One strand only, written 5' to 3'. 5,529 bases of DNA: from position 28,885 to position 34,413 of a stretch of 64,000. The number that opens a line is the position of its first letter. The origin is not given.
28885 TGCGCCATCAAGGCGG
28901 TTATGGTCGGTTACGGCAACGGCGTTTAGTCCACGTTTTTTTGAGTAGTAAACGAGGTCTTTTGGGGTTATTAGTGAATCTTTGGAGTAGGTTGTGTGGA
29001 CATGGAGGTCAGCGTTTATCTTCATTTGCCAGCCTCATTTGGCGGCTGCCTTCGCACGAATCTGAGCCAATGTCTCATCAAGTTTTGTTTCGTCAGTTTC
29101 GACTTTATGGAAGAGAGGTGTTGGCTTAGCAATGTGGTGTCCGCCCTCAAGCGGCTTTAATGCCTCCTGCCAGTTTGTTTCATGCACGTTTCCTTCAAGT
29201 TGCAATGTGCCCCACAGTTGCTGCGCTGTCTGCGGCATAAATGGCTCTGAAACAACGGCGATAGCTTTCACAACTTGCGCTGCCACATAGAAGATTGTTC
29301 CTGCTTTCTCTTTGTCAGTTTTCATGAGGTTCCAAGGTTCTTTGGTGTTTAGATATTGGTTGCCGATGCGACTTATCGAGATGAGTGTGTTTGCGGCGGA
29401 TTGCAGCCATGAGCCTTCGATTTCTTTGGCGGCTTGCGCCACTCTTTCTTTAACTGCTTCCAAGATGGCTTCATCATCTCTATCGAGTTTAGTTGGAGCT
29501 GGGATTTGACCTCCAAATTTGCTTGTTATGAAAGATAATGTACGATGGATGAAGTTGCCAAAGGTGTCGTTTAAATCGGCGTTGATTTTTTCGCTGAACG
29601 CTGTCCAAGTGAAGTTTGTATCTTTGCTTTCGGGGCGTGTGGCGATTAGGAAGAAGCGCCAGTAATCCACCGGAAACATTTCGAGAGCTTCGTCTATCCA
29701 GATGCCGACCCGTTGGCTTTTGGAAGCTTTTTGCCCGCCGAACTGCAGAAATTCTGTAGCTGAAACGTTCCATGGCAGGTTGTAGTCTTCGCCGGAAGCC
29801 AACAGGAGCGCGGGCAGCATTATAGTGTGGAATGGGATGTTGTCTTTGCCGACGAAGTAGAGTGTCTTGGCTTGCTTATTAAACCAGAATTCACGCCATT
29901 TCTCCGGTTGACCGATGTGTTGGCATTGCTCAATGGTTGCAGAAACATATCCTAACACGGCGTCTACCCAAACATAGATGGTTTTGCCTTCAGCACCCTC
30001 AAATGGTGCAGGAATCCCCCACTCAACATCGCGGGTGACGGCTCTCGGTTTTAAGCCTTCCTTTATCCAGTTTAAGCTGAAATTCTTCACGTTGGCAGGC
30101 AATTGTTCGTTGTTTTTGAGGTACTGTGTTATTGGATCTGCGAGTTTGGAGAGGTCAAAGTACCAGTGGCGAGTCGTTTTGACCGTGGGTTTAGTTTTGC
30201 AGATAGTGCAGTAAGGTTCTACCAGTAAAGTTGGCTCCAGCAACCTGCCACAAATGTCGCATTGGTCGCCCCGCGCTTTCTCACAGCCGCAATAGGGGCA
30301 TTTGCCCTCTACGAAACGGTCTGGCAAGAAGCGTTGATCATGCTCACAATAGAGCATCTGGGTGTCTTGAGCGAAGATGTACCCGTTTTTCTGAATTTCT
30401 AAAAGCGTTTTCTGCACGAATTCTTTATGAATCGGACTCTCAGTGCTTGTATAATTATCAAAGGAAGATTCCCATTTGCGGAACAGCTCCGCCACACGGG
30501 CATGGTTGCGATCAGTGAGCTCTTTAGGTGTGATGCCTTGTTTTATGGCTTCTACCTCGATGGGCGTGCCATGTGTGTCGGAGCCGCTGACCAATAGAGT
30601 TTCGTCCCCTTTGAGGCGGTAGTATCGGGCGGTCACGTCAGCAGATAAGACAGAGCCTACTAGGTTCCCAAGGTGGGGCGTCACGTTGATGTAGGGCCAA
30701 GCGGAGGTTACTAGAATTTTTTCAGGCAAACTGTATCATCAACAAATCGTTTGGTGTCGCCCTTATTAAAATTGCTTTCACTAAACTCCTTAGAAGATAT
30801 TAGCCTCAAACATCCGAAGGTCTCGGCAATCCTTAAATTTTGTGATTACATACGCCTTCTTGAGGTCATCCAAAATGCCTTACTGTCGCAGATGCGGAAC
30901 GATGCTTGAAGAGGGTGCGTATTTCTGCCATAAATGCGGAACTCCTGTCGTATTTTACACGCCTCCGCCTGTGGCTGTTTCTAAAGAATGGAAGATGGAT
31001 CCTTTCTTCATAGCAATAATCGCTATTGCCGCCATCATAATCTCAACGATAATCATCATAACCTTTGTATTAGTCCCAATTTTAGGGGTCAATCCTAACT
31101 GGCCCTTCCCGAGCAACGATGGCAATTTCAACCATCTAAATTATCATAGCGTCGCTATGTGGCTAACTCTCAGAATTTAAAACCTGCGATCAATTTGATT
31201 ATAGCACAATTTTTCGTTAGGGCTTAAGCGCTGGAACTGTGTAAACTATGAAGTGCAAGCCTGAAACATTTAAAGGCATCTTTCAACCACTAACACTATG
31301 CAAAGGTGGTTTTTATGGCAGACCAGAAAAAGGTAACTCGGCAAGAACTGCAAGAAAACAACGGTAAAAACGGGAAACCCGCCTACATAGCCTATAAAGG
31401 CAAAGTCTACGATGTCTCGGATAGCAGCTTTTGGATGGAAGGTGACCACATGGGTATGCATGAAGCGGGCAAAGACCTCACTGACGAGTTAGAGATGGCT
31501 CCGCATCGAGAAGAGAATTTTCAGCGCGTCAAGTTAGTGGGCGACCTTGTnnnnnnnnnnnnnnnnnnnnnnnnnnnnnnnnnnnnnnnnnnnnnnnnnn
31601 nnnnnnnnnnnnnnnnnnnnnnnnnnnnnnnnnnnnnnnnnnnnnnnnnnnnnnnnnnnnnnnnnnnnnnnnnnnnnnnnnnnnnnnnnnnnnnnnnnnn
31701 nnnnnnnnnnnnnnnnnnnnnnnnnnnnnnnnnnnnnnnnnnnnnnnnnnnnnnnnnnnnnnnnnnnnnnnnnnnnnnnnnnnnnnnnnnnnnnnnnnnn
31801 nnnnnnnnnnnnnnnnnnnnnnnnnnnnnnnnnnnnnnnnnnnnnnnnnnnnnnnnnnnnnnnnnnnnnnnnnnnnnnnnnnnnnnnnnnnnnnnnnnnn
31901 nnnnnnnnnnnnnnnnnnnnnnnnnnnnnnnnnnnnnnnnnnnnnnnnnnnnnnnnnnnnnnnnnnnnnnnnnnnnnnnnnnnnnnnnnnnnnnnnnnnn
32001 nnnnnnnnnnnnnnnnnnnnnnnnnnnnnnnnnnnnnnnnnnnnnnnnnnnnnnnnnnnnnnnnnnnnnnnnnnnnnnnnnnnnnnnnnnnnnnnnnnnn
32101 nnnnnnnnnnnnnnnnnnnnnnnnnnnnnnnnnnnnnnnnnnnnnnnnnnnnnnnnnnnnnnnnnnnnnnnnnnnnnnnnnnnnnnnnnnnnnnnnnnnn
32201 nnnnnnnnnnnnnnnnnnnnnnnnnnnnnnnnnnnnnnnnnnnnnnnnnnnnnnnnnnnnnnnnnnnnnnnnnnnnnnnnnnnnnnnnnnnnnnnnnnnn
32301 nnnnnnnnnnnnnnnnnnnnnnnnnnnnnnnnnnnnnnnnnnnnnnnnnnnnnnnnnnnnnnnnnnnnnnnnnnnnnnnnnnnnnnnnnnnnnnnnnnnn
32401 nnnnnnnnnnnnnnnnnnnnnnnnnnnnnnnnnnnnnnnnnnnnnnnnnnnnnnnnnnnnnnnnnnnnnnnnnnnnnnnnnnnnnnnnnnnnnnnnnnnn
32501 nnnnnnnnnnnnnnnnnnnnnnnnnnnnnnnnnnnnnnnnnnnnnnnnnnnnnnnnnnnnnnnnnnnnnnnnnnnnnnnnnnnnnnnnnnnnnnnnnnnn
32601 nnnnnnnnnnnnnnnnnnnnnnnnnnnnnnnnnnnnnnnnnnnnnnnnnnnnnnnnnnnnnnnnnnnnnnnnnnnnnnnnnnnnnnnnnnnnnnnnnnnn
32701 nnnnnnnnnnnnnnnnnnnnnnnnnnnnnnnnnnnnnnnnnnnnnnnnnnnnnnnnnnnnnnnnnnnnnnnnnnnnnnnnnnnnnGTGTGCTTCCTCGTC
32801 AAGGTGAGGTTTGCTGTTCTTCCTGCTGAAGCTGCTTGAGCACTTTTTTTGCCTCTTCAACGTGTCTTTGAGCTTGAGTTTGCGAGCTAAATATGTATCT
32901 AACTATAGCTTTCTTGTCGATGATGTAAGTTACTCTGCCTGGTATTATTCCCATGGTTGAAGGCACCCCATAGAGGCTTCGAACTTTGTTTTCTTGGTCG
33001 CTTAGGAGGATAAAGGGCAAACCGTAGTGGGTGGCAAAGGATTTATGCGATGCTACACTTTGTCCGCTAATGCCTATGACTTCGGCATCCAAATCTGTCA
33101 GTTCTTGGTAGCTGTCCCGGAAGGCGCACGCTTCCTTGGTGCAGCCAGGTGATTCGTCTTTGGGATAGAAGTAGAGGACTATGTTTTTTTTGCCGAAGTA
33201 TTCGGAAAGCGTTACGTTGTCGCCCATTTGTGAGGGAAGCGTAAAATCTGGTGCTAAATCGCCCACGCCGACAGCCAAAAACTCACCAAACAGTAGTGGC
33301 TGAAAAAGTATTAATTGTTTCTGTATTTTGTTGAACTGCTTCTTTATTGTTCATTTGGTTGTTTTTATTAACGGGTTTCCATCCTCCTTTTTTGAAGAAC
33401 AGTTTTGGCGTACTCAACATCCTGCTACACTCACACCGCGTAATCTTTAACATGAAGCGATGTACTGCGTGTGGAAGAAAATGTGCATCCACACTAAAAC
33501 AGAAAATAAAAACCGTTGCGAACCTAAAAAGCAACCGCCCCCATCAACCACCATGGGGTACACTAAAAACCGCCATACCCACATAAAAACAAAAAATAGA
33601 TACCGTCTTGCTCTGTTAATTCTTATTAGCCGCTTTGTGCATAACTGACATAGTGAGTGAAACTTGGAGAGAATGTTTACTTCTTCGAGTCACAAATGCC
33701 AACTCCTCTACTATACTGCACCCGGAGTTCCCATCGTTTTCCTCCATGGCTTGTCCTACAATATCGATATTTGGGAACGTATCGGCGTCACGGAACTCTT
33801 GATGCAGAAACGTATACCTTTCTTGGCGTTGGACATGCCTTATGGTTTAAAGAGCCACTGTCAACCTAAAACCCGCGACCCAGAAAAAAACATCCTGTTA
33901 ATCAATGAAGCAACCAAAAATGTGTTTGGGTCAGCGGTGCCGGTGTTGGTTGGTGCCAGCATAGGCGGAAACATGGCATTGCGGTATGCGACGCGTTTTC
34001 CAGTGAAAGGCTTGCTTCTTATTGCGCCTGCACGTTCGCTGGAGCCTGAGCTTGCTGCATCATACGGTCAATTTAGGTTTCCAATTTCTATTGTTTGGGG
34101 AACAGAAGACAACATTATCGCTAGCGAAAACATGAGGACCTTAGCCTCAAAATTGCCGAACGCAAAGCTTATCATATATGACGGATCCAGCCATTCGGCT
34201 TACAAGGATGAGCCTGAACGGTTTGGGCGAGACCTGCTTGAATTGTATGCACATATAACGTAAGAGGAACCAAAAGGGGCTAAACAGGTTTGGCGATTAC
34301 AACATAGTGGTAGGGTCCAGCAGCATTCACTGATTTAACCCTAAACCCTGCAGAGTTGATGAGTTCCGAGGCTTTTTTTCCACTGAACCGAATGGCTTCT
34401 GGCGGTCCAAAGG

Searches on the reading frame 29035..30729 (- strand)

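Call 88: search_protein_families(library=pfam, proteins=[window:29035-30729:-], max_evalue=0.00001)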
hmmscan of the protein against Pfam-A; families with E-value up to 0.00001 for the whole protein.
window:29035-30729:- (564 aa): 4 families
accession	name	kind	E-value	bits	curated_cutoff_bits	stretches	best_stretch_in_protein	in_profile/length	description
PF09334.17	tRNA-synt_1g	-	9.6e-155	515.6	20.1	1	5-398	1-391/391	tRNA synthetases class I (M)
PF19303.5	Anticodon_3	-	2e-24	86.7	23.5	1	409-548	1-140/152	Anticodon binding domain of methionyl tRNA ligase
PF00133.28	tRNA-synt_1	-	2e-14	53.6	22.7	1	7-243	27-245/414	tRNA synthetases class I (I, L, M and V)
PF08264.19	Anticodon_1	-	6.4e-09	36.3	25.1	1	419-524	1-107/148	Anticodon-binding domain of tRNA ligase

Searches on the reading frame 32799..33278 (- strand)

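Call 50: search_protein_families(library=pfam, proteins=[window:32799-33278:-], max_evalue=0.001)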
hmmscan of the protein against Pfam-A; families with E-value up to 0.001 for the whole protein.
window:32799-33278:- (159 aa): 2 families
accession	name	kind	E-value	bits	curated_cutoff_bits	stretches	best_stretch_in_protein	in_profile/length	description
PF00578.27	AhpC-TSA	-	7.8e-38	129.7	26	1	5-129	1-124/124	AhpC/TSA family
PF08534.16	Redoxin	-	8.3e-22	78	26.6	1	5-147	2-148/148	Redoxin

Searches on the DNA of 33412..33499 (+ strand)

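Call 79: build_rna_model(alignment_id=A6, structure=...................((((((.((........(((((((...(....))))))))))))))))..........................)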
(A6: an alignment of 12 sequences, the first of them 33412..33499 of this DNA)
Model R1 built from alignment A6 (12 sequences, 93 columns); structure: as given.
model positions 89; base pairs 16; branch points 0; effective number of sequences 3.67; information 0.64 bits per position. Calibrated on 0.2 Mb of random sequence (short: E-values are rough).
structure used (alignment columns):
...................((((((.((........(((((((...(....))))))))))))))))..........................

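Call 80: search_with_rna_model(model_id=R1, sources=[window, L007, L009, L015, L016, L017, L021, L026, L029, L030, L031, L032, L033, L036, L040, L041, L042, L043, L044, L045, L046, L050], max_evalue=10)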
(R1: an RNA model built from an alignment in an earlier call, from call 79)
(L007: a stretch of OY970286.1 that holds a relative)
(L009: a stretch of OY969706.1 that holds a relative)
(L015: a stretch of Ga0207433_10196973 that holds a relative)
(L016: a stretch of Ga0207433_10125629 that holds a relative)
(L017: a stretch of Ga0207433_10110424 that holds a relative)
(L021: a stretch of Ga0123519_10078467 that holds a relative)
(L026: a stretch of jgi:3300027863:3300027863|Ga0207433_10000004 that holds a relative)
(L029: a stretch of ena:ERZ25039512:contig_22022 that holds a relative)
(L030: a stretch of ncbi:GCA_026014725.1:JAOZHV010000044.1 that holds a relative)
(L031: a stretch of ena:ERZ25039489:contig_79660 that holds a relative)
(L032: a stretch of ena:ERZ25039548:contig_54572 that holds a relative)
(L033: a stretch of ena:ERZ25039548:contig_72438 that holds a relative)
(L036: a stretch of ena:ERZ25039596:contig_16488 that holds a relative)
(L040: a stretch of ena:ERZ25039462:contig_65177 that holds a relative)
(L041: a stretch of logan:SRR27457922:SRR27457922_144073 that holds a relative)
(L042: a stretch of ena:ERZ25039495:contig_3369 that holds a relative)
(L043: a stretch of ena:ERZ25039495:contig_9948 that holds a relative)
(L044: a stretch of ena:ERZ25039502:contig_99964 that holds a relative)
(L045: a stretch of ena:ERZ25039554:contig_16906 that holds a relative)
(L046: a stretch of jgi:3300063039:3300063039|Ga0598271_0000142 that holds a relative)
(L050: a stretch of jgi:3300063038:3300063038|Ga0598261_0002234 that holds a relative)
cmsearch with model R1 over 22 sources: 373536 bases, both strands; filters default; matches with E-value up to 10: 23.
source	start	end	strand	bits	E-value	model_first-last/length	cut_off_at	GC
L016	1202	1290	+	102.6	1.6e-22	1-89/89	no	0.55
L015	1019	1107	-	99.3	1.1e-21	1-89/89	no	0.58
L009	129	217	+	98.4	1.8e-21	1-89/89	no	0.52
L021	1020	1108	+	95.8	7.8e-21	1-89/89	no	0.53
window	56934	57021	-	92.3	5.7e-20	1-89/89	no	0.53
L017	2343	2430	+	89.2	3.5e-19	1-89/89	no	0.59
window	51800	51888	+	88.9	4.1e-19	1-89/89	no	0.53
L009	4159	4247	-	87.9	7.2e-19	1-89/89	no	0.46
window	33412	33499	+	75.8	7.3e-16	1-89/89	no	0.43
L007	4315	4402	-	73.1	3.5e-15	1-89/89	no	0.51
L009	2568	2656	+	70.3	1.7e-14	1-89/89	no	0.46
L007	588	677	+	43.3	9.1e-08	1-89/89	no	0.52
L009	164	183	-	16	0.57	36-55/89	no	0.45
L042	7570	7640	+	15.9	0.61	1-89/89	no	0.49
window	56967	56986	+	15.7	0.68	36-55/89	no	0.55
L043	16070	16125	+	14.4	1.4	1-89/89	no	0.48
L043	15385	15453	+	14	1.7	1-89/89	no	0.49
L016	1232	1266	-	12.6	3.9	23-60/89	no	0.46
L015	1053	1072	+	12.2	4.9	36-55/89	no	0.4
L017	2377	2396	-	12.2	4.9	36-55/89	no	0.4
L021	1055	1074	-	12.2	4.9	36-55/89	no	0.4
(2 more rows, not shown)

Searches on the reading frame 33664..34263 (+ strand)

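Call 50: search_protein_families(library=pfam, proteins=[window:33664-34263:+], max_evalue=0.001)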
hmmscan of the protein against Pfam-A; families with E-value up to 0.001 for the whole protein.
window:33664-34263:+ (199 aa): 7 families
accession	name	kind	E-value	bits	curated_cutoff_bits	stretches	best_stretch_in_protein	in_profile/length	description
PF00561.26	Abhydrolase_1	-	5e-13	49.7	25.8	2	23-131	2-112/245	alpha/beta hydrolase fold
PF12697.13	Abhydrolase_6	-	1.8e-10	42.3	26.3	1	24-127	1-99/217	Alpha/beta hydrolase family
PF12146.15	Hydrolase_4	-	8.8e-09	35.4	27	0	131-182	184-237/239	Serine aminopeptidase, S33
PF20408.4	Abhydrolase_11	-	1.5e-06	28.5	27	1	41-179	22-167/193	Alpha/beta hydrolase domain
PF01738.24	DLH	-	7e-06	26.2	21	1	94-185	100-194/217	Dienelactone hydrolase family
PF12695.13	Abhydrolase_5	-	3e-05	24.3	27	1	94-180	60-143/164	Alpha/beta hydrolase family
PF03959.19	FSH1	-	0.00065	19.9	21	0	110-174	130-197/211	Serine hydrolase (FSH1)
